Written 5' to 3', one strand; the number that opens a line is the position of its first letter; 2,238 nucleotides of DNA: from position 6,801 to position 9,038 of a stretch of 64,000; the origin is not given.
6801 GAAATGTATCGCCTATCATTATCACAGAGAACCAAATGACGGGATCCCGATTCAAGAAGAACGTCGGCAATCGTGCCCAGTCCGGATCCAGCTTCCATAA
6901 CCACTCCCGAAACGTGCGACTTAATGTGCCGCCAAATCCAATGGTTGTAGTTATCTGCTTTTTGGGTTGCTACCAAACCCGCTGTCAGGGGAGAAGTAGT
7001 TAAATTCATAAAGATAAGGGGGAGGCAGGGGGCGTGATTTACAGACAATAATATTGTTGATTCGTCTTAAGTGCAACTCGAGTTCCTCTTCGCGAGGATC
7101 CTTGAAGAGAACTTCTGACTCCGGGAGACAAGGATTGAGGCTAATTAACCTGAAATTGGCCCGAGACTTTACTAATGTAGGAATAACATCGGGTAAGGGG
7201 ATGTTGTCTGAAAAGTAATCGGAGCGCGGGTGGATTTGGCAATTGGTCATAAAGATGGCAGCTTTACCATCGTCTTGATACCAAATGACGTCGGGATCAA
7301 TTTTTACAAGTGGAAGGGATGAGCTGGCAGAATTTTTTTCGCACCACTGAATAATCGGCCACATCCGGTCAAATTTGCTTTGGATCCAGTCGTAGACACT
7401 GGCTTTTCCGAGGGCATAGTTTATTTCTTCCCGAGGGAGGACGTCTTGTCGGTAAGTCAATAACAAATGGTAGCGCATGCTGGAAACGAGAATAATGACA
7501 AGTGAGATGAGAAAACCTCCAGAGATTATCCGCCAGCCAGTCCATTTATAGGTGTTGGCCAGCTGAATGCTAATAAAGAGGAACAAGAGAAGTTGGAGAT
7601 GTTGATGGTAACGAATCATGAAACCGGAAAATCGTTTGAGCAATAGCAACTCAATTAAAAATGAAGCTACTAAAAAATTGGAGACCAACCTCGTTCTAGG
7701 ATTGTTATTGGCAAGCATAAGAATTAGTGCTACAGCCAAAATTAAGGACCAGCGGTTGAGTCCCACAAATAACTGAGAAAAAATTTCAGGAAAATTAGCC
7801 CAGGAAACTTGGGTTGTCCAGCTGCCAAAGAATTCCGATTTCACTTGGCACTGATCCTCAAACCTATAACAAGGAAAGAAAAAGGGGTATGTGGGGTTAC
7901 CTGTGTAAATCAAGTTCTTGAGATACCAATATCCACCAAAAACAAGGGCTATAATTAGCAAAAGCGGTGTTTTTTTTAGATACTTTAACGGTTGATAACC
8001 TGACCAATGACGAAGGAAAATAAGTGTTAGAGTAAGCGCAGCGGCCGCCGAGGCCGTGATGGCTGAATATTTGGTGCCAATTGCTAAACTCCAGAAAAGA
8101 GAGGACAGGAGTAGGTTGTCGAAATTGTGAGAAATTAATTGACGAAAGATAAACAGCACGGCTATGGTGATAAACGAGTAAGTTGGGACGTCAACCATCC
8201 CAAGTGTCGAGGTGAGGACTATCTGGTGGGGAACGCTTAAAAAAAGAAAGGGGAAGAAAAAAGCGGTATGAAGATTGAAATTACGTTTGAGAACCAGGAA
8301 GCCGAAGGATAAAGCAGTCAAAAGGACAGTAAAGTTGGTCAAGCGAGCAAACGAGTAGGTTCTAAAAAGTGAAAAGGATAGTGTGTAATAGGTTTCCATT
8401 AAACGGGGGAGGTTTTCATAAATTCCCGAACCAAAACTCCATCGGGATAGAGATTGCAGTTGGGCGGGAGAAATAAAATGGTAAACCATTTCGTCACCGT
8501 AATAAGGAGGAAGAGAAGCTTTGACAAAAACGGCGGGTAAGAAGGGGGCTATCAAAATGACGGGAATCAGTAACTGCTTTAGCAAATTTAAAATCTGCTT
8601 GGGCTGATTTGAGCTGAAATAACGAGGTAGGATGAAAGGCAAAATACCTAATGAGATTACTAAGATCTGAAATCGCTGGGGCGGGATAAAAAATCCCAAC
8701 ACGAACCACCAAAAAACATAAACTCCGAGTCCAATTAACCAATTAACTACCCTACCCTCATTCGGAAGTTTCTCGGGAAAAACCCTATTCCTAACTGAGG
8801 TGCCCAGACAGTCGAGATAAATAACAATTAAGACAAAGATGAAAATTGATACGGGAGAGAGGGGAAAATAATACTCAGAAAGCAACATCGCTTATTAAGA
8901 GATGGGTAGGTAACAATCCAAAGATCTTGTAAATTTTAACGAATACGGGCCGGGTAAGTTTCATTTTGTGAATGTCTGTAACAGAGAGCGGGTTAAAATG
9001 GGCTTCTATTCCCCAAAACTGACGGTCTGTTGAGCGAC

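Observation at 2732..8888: Family C membrane proteins with conserved DE loop and a Cys-patterned C-terminal extracytoplasmic domain; methyltransferase wedged between copies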

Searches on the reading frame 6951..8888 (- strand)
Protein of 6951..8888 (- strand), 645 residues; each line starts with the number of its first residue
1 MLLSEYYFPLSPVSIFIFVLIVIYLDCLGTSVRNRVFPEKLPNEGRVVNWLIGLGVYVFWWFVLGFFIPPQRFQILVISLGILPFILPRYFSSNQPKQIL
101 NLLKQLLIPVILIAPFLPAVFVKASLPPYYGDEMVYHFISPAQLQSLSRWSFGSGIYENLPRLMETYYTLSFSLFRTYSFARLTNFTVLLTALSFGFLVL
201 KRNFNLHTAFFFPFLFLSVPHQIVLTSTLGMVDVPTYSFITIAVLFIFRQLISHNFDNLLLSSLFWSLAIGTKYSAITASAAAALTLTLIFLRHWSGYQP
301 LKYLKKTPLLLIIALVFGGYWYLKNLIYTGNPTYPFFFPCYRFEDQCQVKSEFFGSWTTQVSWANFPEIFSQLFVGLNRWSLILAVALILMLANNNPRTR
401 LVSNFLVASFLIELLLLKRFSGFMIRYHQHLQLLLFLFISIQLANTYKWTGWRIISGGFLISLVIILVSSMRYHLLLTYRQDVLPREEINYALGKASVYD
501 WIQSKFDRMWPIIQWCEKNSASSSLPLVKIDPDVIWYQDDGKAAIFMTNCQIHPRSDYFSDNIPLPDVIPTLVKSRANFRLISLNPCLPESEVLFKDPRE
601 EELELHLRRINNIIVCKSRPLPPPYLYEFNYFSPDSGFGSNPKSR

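Call 4: search_protein_families(library=pfam, proteins=[window:6951-8888:-], max_evalue=1)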
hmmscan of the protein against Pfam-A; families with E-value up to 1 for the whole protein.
window:6951-8888:- (645 aa): 1 family
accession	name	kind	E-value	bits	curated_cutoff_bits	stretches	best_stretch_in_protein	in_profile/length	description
PF13231.12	PMT_2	-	2.5e-05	25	26.1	1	169-313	11-154/160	Dolichyl-phosphate-mannose-protein mannosyltransferase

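Call 5: search_protein_families(library=ncbifam, proteins=[window:6951-8888:-], max_evalue=1)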
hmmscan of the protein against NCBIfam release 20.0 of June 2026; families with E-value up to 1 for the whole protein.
window:6951-8888:- (645 aa): 1 family
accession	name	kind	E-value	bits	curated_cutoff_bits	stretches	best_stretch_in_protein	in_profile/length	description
NF047510.1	LIC_10190_fam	subfamily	2.5e-05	23.2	100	1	16-138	5-125/424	LIC_10190 family membrane protein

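Call 10: find_homologous_proteins(query=window:6951-8888:-, max_evalue=0.001)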
Query window:6951-8888:- (645 aa): 85 proteins with E <= 0.001 among 8000 candidates.
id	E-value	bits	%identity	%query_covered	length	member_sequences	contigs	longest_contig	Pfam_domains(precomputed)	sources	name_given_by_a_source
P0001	0.0e+0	1456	100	100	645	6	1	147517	PF13231.13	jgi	-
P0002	1.5e-257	875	89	71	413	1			-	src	-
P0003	1.2e-150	522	40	98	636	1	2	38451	-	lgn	-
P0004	6.3e-149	516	43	98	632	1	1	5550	-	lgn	-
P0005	1.1e-147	512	43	98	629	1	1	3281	PF13231.13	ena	-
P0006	5.2e-147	510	41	98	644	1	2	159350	-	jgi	jgi:hypothetical protein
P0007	8.1e-145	502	42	98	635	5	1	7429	-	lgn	-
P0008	1.3e-144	502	41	98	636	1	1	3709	-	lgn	-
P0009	8.0e-144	499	41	98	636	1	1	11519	-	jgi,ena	-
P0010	3.9e-143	497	39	98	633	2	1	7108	-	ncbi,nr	ncbi:MAG: hypothetical protein NT162_03260 [Candidatus Woesebacteria bacterium]|nr:hypothetical prot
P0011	4.8e-143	496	41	98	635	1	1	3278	-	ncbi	-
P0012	9.2e-143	496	40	98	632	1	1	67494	-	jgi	jgi:hypothetical protein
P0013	1.0e-142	495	40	98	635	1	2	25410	-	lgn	-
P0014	1.1e-142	495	40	98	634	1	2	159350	-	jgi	jgi:hypothetical protein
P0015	1.6e-142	495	39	98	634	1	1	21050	-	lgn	-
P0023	2.6e-137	478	40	98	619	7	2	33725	PF13231.13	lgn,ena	-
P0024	1.2e-136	475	39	98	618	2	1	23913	PF26626.1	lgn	-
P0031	8.3e-132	459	39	98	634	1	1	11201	PF26626.1,PF13231.13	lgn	-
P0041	8.1e-127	443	37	98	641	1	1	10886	PF13231.13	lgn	-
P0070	7.1e-114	400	35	98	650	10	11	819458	-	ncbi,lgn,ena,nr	ncbi:MAG: Uncharacterized protein UR17_C0001G0938 [Candidatus Woesebacteria bacterium GW2011_GWF1_31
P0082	3.2e-78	282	31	98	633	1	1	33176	PF13231.13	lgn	-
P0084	1.9e-6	45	27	36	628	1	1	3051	PF26626.1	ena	-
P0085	1.1e-4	39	24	44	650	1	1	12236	PF13231.13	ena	-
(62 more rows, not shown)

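Call 13: search_protein_families(library=pfam, proteins=[P0024, P0031, P0084, P0085, P0082], max_evalue=0.1)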
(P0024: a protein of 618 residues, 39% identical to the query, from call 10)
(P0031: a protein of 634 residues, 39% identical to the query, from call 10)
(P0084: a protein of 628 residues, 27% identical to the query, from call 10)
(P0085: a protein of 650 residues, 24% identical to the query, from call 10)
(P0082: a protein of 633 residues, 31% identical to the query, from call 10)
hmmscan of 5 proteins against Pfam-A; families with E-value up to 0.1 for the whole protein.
P0024 (618 aa): 1 family
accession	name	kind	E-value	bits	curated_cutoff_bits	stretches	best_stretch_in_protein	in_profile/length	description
PF17329.7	DUF5367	-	0.0093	16.7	25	1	365-426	21-88/98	Family of unknown function (DUF5367)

P0031 (634 aa): 2 families
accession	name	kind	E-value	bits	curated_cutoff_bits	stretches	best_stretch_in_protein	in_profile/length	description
PF13231.12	PMT_2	-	7e-07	30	26.1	1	169-316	10-155/160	Dolichyl-phosphate-mannose-protein mannosyltransferase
PF18895.5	T4SS_pilin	-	0.052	14.1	26.6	1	21-68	24-71/71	Type IV secretion system pilin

P0084 (628 aa): 1 family
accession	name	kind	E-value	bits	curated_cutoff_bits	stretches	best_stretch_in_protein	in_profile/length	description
PF13231.12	PMT_2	-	0.00098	19.8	26.1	1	188-324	26-157/160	Dolichyl-phosphate-mannose-protein mannosyltransferase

P0085 (650 aa): 2 families
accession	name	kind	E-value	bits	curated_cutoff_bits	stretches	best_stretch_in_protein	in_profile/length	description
PF13231.12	PMT_2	-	8.9e-06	26.4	26.1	1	180-328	16-157/160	Dolichyl-phosphate-mannose-protein mannosyltransferase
PF02366.24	PMT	-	2.7e-05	24.3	22.7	1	187-320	84-220/245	Dolichyl-phosphate-mannose-protein mannosyltransferase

P0082 (633 aa): 1 family
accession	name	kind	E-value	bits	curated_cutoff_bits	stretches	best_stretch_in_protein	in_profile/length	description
PF13231.12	PMT_2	-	4.6e-05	24.1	26.1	1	177-325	14-155/160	Dolichyl-phosphate-mannose-protein mannosyltransferase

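Call 16: find_encoding_contigs(protein=P0001, flank=10000, max_places=3)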
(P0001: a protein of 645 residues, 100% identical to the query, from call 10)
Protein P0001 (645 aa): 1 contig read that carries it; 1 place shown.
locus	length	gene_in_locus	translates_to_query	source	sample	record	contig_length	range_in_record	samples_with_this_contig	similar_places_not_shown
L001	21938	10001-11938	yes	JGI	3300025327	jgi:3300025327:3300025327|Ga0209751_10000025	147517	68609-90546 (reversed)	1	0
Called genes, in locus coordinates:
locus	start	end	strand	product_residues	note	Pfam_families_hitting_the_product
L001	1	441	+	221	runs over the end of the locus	PF00535:Glycos_transf_2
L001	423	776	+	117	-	PF10066:DUF2304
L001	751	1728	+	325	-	PF01370:Epimerase, PF02719:Polysacc_synt_2, PF04321:RmlD_sub_bind, PF01073:3Beta_HSD (faint), PF16363:GDP_Man_Dehyd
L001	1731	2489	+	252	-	PF00535:Glycos_transf_2, PF10111:Glyco_tranf_2_2, PF13641:Glyco_tranf_2_3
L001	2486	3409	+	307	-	PF01073:3Beta_HSD (weak), PF01370:Epimerase, PF04321:RmlD_sub_bind (faint), PF16363:GDP_Man_Dehyd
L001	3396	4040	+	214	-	PF13489:Methyltransf_23, PF07021:MetW (weak), PF13847:Methyltransf_31, PF08241:Methyltransf_11, PF08242:Methyltransf_12, PF13649:Methyltransf_25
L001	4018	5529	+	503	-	-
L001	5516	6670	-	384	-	PF00535:Glycos_transf_2, PF10111:Glyco_tranf_2_2 (weak)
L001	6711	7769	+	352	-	PF00535:Glycos_transf_2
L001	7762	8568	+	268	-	PF05575:V_cholerae_RfbT, PF05050:Methyltransf_21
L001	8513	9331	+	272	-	PF13641:Glyco_tranf_2_3, PF00535:Glycos_transf_2, PF10111:Glyco_tranf_2_2 (weak)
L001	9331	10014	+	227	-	-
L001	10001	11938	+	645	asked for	PF13231:PMT_2 (weak)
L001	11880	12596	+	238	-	PF05175:MTS (weak), PF13489:Methyltransf_23, PF08241:Methyltransf_11, PF08242:Methyltransf_12, PF13649:Methyltransf_25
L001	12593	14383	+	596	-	-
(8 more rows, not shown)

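Call 17: find_encoding_contigs(protein=P0070, flank=10000, max_places=3)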
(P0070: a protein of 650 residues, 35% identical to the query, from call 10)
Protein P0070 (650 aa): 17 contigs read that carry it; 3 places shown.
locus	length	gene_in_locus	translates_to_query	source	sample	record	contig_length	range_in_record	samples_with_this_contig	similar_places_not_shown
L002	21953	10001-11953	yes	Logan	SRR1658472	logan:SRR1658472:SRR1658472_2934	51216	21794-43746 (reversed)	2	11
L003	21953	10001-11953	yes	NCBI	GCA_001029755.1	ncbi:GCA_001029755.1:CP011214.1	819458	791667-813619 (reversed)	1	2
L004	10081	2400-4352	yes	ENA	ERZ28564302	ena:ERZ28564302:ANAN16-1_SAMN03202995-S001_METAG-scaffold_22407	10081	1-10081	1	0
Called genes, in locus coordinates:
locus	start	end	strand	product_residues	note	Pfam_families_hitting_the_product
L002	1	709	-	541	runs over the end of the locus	-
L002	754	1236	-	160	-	-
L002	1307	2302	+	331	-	PF01073:3Beta_HSD, PF01370:Epimerase, PF02719:Polysacc_synt_2 (faint), PF04321:RmlD_sub_bind, PF07993:NAD_binding_4, PF16363:GDP_Man_Dehyd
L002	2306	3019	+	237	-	PF05401:NodS (weak), PF00398:RrnaAD (faint), PF01209:Ubie_methyltran, PF13489:Methyltransf_23, PF13847:Methyltransf_31, PF08241:Methyltransf_11, PF08242:Methyltransf_12, PF13649:Methyltransf_25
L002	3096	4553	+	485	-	-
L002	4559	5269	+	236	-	PF01269:Fibrillarin (faint), PF05050:Methyltransf_21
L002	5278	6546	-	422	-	PF00535:Glycos_transf_2, PF10111:Glyco_tranf_2_2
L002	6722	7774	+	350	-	PF00535:Glycos_transf_2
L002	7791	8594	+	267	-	PF05575:V_cholerae_RfbT, PF02475:TRM5-TYW2_MTfase, PF05050:Methyltransf_21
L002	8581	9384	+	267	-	PF00535:Glycos_transf_2, PF10111:Glyco_tranf_2_2, PF13641:Glyco_tranf_2_3, PF22921:FKRP_N (weak)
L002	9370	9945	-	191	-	PF13489:Methyltransf_23 (weak), PF07021:MetW (weak), PF13847:Methyltransf_31 (weak), PF08241:Methyltransf_11, PF13649:Methyltransf_25 (weak)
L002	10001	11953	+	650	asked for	-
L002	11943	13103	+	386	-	PF09587:PGA_cap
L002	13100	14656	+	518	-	-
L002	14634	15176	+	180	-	-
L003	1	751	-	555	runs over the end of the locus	-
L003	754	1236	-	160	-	-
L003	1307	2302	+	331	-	PF01073:3Beta_HSD, PF01370:Epimerase, PF02719:Polysacc_synt_2 (faint), PF04321:RmlD_sub_bind, PF07993:NAD_binding_4, PF16363:GDP_Man_Dehyd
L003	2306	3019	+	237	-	PF05401:NodS (weak), PF00398:RrnaAD (faint), PF01209:Ubie_methyltran, PF13489:Methyltransf_23, PF13847:Methyltransf_31, PF08241:Methyltransf_11, PF08242:Methyltransf_12, PF13649:Methyltransf_25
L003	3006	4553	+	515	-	-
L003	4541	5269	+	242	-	PF01269:Fibrillarin (faint), PF05050:Methyltransf_21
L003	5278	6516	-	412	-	PF00535:Glycos_transf_2, PF10111:Glyco_tranf_2_2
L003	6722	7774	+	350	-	PF00535:Glycos_transf_2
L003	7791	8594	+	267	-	PF05575:V_cholerae_RfbT, PF02475:TRM5-TYW2_MTfase, PF05050:Methyltransf_21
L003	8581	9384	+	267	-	PF00535:Glycos_transf_2, PF10111:Glyco_tranf_2_2, PF13641:Glyco_tranf_2_3, PF22921:FKRP_N (weak)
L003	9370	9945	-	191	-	PF13489:Methyltransf_23 (weak), PF07021:MetW (weak), PF13847:Methyltransf_31 (weak), PF08241:Methyltransf_11, PF13649:Methyltransf_25 (weak)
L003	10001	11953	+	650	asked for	-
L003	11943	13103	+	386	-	PF09587:PGA_cap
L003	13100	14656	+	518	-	-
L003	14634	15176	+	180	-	-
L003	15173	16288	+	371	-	PF13524:Glyco_trans_1_2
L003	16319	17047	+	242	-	PF13489:Methyltransf_23, PF13847:Methyltransf_31, PF08241:Methyltransf_11, PF08242:Methyltransf_12, PF13649:Methyltransf_25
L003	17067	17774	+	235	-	PF13847:Methyltransf_31 (weak), PF08241:Methyltransf_11, PF08242:Methyltransf_12 (weak), PF13649:Methyltransf_25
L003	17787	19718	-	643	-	PF00535:Glycos_transf_2, PF13489:Methyltransf_23, PF13847:Methyltransf_31, PF08241:Methyltransf_11, PF08242:Methyltransf_12 (weak), PF13649:Methyltransf_25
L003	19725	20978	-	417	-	PF00005:ABC_tran, PF13304:AAA_21 (faint), PF14524:Wzt_C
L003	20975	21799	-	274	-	PF01061:ABC2_membrane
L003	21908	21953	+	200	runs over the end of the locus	-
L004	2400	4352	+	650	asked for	-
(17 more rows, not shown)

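Call 26: predict_structure(alignment_id=A2)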
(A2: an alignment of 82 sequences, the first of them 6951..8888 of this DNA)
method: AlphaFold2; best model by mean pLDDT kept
length: 645 residues; sequences in the alignment: 82
mean_pLDDT: 92.8   pTM: 0.93
mean pLDDT of the five models: 92.8, 92.7, 91.6, 91.4, 91.3
residues with pLDDT >= 90: 530; 70-90: 91; 50-70: 17; < 50: 7
segments of 3 or more residues with pLDDT < 50: 639-645
pLDDT, mean of each block of 10 residues (from residue 1): 96 98 98 88 90 98 97 97 96 95 97 98 94 84 94 86 97 98 98 98 97 96 92 97 98 94 98 95 97 90 92 97 95 85 79 76 94 86 95 97 98 94 92 98 97 96 96 97 96 98 94 91 83 86 90 87 95 93 96 94 95 96 94 65 42
secondary structure, 60 per line:
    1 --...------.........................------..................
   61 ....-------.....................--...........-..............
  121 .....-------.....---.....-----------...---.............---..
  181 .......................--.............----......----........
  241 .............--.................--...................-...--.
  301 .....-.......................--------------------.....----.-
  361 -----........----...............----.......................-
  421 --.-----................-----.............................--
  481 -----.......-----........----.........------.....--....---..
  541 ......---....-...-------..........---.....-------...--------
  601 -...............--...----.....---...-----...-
elements in order: H12-36 H43-64 H72-92 H95-105 H107-125 H133-137 H141-145 H163-175 H179-203 H206-218 H223-228 H233-253 H256-272 H275-293 H300-305 H307-329 H350-354 H366-373 H378-392 H397-419 H429-444 H450-478 H486-492 H498-505 H510-518 E525-529 H532-535 H539-546 E550-553 H565-574 E578-582 H602-616 E619-621 E626-630

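Call 31: find_encoding_contigs(protein=P0006, flank=10000, max_places=2)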
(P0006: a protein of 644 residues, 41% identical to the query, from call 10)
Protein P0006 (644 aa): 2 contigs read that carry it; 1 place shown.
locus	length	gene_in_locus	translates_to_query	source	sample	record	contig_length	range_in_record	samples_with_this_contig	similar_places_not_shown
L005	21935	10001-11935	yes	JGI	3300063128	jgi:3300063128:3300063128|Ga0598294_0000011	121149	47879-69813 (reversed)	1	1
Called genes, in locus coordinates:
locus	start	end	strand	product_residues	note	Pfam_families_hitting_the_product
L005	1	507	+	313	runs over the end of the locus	-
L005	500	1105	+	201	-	PF13580:SIS_2, PF01380:SIS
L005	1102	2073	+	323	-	PF00288:GHMP_kinases_N, PF08544:GHMP_kinases_C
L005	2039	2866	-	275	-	PF00459:Inositol_P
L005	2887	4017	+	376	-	PF01073:3Beta_HSD, PF01370:Epimerase, PF02719:Polysacc_synt_2 (weak), PF07993:NAD_binding_4, PF13460:NAD_binding_10 (faint), PF16363:GDP_Man_Dehyd, PF01370:Epimerase, PF16363:GDP_Man_Dehyd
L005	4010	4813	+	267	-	PF00535:Glycos_transf_2, PF10111:Glyco_tranf_2_2, PF13641:Glyco_tranf_2_3 (weak)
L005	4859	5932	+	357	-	PF00535:Glycos_transf_2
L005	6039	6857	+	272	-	PF05575:V_cholerae_RfbT, PF02475:TRM5-TYW2_MTfase (weak), PF05050:Methyltransf_21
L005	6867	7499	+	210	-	-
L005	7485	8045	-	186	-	PF13489:Methyltransf_23 (weak), PF08241:Methyltransf_11 (weak), PF13649:Methyltransf_25 (weak)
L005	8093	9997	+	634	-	-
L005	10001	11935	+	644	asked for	-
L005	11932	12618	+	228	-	-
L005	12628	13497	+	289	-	PF00535:Glycos_transf_2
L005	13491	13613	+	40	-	-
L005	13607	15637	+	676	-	-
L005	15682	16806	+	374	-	PF13524:Glyco_trans_1_2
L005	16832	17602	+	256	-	PF13489:Methyltransf_23 (weak), PF13847:Methyltransf_31, PF08241:Methyltransf_11, PF08242:Methyltransf_12, PF13649:Methyltransf_25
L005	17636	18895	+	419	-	PF00534:Glycos_transf_1, PF13692:Glyco_trans_1_4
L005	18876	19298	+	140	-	-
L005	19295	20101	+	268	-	PF00459:Inositol_P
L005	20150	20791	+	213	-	-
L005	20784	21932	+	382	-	PF00155:Aminotran_1_2, PF01041:DegT_DnrJ_EryC1, PF01053:Cys_Met_Meta_PP (weak)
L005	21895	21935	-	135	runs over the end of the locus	PF01592:NifU_N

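Call 46: search_solved_structures(query=A2, max_evalue=10, show_alignments=3)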
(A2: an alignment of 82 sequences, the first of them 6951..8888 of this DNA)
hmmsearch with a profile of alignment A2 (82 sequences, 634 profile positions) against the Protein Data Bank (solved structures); distinct sequences matched with E-value up to 10: 0.
